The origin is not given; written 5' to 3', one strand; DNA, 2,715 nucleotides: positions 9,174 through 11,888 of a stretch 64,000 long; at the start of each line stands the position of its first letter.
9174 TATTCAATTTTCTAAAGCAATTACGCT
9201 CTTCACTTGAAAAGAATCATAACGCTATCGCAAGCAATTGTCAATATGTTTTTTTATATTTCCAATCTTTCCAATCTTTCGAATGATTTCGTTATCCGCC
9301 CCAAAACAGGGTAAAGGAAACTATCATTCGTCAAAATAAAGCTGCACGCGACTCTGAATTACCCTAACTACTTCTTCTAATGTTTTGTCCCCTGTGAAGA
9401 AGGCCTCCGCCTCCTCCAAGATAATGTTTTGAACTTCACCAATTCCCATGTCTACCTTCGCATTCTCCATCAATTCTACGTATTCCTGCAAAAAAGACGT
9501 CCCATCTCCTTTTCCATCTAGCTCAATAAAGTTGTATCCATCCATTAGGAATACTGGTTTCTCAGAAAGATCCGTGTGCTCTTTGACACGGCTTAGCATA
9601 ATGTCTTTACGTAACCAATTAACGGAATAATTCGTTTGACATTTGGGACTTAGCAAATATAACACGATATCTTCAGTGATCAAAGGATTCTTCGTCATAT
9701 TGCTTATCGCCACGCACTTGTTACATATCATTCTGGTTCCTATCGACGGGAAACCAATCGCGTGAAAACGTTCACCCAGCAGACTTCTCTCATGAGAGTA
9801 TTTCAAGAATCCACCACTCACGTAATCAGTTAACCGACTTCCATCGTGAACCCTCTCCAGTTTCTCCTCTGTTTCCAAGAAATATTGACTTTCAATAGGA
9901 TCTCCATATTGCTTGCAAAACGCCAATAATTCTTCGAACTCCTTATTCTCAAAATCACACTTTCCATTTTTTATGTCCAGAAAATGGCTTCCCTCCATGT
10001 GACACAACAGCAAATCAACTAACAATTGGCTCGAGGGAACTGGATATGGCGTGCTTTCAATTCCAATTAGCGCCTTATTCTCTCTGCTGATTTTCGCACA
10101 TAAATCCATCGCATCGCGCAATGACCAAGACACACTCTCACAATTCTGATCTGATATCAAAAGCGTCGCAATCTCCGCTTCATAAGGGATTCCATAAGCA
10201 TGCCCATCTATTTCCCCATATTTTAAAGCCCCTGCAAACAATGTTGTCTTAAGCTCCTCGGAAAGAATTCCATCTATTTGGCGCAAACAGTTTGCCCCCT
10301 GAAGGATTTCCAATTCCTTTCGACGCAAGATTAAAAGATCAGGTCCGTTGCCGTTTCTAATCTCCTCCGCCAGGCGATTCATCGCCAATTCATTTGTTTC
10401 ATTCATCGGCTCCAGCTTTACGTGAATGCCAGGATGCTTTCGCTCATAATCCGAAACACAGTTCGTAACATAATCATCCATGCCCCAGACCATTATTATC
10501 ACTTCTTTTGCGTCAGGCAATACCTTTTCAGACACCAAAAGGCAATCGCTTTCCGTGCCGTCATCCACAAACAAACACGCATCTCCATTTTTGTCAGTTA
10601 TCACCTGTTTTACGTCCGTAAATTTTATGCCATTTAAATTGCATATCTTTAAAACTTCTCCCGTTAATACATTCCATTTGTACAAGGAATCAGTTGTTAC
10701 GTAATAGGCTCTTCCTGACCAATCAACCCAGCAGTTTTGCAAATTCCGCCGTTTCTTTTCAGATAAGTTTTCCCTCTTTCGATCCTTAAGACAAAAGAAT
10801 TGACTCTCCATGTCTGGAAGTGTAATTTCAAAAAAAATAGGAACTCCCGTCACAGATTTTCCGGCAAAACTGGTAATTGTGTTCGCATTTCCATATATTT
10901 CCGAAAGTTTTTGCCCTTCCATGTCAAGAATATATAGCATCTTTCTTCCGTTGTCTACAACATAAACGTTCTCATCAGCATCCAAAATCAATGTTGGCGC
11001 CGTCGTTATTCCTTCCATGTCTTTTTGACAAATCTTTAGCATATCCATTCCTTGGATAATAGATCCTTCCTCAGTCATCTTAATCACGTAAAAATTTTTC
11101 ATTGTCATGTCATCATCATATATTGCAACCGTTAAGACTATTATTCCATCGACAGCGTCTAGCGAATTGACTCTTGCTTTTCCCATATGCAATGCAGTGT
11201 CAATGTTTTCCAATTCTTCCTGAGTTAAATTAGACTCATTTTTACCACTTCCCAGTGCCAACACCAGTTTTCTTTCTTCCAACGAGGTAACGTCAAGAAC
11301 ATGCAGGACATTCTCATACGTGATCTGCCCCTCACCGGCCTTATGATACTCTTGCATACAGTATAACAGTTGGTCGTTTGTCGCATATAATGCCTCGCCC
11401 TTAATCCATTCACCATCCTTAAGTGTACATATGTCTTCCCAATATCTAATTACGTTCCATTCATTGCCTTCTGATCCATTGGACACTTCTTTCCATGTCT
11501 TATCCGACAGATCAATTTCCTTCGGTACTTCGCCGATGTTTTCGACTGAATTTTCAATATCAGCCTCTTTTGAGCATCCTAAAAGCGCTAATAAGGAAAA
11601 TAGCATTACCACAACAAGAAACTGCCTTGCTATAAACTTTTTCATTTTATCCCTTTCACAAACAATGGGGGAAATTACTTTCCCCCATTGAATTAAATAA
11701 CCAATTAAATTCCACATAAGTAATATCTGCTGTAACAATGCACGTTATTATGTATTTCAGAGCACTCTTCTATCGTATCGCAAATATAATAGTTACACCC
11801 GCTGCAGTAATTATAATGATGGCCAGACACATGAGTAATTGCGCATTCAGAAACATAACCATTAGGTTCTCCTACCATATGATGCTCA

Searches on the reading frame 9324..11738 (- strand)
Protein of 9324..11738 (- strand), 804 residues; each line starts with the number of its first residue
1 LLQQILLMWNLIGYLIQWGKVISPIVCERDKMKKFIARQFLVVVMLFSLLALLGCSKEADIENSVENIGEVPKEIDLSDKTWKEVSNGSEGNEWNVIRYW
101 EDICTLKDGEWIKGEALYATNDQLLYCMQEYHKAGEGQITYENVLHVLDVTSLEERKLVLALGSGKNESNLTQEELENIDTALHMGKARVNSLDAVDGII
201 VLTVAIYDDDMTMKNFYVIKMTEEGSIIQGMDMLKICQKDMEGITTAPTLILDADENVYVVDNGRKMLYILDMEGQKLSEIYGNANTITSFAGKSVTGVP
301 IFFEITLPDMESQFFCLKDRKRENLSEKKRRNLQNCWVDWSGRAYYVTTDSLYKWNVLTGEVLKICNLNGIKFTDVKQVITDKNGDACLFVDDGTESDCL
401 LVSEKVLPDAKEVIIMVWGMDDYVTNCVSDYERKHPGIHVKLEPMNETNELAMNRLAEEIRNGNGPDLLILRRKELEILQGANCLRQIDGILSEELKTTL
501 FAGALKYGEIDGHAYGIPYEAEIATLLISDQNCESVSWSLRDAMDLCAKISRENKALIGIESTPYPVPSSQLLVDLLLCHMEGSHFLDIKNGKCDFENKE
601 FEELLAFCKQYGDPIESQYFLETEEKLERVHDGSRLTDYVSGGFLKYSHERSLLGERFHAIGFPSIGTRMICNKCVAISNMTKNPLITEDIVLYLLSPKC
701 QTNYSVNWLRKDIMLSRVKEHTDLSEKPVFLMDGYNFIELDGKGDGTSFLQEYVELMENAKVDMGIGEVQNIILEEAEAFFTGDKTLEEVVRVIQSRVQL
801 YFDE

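Call 76: search_protein_families(library=pfam, max_evalue=1e-8, proteins=[window:9324-11738:-])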
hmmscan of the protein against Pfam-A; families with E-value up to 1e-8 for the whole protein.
window:9324-11738:- (804 aa): 1 family
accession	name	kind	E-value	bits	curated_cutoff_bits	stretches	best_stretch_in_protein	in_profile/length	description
PF13416.11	SBP_bac_8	-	1e-09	39.1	27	1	428-704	3-252/279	Bacterial extracellular solute-binding protein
